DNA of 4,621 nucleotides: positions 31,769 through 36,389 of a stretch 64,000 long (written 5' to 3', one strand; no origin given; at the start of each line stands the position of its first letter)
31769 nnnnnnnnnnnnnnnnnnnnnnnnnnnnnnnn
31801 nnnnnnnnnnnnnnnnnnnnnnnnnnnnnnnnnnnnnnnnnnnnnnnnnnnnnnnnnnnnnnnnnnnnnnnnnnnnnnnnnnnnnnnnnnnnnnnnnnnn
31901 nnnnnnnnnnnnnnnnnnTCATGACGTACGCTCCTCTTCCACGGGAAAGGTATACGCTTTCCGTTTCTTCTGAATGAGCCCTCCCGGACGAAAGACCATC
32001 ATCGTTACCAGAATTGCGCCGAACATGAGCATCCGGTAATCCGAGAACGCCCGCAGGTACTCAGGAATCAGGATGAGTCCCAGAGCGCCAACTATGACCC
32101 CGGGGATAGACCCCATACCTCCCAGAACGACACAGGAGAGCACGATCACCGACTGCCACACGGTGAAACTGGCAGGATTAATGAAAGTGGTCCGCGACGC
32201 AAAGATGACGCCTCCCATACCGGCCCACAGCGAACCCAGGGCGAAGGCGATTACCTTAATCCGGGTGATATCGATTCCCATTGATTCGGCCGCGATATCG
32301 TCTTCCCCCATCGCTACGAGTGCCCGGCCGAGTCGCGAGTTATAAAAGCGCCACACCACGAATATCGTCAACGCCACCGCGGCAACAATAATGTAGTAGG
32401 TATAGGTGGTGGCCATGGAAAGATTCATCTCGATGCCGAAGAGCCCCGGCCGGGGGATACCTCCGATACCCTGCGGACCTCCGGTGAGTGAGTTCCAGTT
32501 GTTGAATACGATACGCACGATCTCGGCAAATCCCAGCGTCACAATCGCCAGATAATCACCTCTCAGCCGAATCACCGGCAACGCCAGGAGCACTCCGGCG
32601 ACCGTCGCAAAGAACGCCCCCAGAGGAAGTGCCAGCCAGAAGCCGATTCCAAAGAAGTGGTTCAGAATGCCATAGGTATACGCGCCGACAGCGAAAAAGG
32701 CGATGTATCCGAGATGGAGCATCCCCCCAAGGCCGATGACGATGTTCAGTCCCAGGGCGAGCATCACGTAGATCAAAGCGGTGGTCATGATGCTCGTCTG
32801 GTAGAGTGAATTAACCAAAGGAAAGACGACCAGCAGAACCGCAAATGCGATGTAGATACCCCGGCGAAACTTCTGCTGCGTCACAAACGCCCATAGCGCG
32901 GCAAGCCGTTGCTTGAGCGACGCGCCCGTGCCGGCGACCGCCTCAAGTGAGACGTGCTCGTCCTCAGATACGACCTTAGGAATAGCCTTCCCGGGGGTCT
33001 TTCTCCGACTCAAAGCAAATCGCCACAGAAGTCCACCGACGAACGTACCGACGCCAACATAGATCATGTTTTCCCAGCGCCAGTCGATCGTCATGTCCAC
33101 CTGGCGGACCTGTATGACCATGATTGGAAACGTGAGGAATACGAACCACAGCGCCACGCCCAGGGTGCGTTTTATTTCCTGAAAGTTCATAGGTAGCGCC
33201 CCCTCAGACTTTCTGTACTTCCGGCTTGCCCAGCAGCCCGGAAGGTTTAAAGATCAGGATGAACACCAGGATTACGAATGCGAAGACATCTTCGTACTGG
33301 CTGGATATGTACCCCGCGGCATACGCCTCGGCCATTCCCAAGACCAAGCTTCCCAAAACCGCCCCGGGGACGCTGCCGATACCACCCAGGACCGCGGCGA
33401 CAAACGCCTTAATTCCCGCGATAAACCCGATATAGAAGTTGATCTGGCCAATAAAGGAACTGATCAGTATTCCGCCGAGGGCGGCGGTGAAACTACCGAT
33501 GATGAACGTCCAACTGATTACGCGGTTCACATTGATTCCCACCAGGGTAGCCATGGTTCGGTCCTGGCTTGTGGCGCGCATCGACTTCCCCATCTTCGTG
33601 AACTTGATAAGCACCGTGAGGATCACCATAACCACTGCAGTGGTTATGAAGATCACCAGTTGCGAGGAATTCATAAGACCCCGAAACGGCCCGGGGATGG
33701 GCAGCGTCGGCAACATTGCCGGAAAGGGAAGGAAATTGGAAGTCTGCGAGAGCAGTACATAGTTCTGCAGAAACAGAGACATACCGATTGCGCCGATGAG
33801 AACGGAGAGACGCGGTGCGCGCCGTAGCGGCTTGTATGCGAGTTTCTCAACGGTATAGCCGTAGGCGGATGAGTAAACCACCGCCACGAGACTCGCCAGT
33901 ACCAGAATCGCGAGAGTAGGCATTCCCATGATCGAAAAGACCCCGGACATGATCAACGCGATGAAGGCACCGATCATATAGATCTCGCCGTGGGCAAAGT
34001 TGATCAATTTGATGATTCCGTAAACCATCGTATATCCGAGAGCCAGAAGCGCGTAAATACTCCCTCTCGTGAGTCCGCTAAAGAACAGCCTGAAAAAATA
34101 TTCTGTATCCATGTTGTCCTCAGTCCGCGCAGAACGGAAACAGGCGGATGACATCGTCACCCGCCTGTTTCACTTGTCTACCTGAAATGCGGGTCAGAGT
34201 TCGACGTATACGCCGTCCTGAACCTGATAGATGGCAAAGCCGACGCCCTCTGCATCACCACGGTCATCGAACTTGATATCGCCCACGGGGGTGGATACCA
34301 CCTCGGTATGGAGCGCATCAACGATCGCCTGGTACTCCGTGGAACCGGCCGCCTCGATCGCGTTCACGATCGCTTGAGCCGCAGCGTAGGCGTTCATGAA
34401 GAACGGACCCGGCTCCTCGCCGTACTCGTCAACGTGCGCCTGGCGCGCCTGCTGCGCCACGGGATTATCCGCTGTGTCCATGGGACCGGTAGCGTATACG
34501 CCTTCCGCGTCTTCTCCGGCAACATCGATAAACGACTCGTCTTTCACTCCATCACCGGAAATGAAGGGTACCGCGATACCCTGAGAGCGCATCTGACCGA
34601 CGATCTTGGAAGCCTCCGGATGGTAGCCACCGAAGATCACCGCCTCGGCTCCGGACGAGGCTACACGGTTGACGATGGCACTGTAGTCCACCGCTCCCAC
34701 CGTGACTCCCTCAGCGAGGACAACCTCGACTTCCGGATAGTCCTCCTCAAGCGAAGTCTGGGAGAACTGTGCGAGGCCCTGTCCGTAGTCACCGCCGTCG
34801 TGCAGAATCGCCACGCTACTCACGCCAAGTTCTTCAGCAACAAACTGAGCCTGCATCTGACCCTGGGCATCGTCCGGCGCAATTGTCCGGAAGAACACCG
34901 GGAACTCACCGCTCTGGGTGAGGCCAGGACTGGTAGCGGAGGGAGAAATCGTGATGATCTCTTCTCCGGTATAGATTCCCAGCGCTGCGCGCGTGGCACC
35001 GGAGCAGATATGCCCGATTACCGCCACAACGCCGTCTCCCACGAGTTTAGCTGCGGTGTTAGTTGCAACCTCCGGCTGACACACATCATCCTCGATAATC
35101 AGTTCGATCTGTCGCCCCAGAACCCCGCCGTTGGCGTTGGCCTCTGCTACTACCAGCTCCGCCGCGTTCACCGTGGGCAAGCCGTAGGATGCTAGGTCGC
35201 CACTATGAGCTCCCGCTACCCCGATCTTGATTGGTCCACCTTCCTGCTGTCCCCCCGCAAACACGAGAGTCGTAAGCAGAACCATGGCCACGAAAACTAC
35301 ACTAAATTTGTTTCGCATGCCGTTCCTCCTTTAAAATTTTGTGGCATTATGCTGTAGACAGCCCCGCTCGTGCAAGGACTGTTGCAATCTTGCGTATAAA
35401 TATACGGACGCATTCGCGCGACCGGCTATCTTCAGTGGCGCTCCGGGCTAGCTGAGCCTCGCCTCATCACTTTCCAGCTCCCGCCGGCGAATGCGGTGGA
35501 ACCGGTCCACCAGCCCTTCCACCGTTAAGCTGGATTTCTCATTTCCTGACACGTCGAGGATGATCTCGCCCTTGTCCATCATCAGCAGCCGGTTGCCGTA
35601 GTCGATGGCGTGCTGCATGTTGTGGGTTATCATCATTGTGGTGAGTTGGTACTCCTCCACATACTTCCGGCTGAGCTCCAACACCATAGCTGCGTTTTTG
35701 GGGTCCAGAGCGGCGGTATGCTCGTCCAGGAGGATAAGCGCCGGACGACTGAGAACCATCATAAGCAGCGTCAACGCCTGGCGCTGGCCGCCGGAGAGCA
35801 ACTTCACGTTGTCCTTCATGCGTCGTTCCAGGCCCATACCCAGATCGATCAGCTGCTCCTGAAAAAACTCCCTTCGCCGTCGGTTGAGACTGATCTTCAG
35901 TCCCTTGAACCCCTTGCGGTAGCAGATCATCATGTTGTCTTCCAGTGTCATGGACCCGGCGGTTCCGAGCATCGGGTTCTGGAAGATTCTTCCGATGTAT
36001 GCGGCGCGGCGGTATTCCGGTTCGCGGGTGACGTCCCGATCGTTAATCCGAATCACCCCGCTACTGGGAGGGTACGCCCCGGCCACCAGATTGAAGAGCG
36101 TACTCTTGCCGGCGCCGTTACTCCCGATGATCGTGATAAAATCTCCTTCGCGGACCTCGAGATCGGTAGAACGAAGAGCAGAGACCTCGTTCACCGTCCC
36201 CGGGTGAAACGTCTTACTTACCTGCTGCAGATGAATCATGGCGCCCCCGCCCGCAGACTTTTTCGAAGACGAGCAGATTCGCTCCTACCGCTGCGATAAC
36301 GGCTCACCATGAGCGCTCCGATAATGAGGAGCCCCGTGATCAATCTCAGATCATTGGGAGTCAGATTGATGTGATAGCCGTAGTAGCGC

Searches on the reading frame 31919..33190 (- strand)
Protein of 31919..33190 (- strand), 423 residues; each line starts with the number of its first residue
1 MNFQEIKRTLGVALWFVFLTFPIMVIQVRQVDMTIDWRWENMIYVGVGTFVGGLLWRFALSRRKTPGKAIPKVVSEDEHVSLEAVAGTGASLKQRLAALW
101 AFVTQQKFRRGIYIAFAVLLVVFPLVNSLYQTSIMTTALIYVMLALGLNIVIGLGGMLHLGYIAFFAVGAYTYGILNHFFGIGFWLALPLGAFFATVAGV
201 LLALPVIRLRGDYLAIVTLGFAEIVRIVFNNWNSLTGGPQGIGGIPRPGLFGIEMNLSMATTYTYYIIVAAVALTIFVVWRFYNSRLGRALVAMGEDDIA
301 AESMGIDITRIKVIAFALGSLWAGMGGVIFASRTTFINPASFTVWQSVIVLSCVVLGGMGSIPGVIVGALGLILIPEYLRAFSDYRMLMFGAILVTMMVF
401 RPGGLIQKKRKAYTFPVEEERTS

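Call 52: search_protein_families(library=pfam, proteins=[window:31919-33190:-], max_evalue=0.00001)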
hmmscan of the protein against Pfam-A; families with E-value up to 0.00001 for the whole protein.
window:31919-33190:- (423 aa): 1 family
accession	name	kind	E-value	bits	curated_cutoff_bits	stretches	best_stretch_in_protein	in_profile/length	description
PF02653.21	BPD_transp_2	-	8.1e-51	173.2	26.8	1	133-397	4-268/269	Branched-chain amino acid transport system / permease component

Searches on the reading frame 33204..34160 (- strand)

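Call 52: search_protein_families(library=pfam, proteins=[window:33204-34160:-], max_evalue=0.00001)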
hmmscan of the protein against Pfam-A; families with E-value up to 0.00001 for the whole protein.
window:33204-34160:- (318 aa): 1 family
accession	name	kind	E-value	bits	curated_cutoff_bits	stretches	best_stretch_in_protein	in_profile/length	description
PF02653.21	BPD_transp_2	-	4.7e-43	147.7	26.8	1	26-302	2-269/269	Branched-chain amino acid transport system / permease component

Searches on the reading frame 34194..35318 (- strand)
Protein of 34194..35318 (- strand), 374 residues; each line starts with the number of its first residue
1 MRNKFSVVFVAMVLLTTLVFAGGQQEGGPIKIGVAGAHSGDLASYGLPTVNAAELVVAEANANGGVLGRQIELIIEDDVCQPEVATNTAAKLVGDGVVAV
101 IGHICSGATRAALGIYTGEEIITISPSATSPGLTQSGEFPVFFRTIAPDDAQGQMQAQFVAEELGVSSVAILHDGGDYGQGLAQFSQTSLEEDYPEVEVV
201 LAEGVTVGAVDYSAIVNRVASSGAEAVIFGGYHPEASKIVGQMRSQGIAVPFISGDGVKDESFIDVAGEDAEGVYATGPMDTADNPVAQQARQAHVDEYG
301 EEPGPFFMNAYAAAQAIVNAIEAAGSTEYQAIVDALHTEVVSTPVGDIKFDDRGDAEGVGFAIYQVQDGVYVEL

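Call 52: search_protein_families(library=pfam, proteins=[window:34194-35318:-], max_evalue=0.00001)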
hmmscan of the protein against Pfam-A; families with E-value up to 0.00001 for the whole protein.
window:34194-35318:- (374 aa): 3 families
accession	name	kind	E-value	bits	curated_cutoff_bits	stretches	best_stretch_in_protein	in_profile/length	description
PF13458.12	Peripla_BP_6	-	3.5e-58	198.4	31.7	1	29-368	1-341/343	Periplasmic binding protein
PF01094.35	ANF_receptor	-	3e-28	99.3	25.4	1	51-368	4-352/353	Receptor family ligand binding region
PF13433.12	Peripla_BP_5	-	8.8e-20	71.5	27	1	30-352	1-322/363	Periplasmic binding protein domain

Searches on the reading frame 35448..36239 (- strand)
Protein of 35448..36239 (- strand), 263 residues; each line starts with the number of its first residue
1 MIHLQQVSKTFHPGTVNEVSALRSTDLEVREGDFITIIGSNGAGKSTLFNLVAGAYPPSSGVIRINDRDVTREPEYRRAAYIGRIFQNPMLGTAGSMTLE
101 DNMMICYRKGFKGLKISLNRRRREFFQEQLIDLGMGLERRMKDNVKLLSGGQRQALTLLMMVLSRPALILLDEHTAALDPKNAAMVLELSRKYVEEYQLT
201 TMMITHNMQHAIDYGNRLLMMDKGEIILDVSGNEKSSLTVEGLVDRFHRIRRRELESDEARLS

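Call 51: search_protein_families(library=pfam, proteins=[window:35448-36239:-], max_evalue=0.00001)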
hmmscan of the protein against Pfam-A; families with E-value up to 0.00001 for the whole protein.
window:35448-36239:- (263 aa): 3 families
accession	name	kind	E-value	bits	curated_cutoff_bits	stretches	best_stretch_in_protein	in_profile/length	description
PF00005.33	ABC_tran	-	4.4e-26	92.5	25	1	23-176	2-137/137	ABC transporter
PF02463.25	SMC_N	-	1.9e-09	37.7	40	1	32-222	24-215/220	RecF/RecN/SMC N terminal domain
PF13304.12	AAA_21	-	6.5e-06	26.8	27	0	36-52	3-19/304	AAA domain, putative AbiEii toxin, Type IV TA system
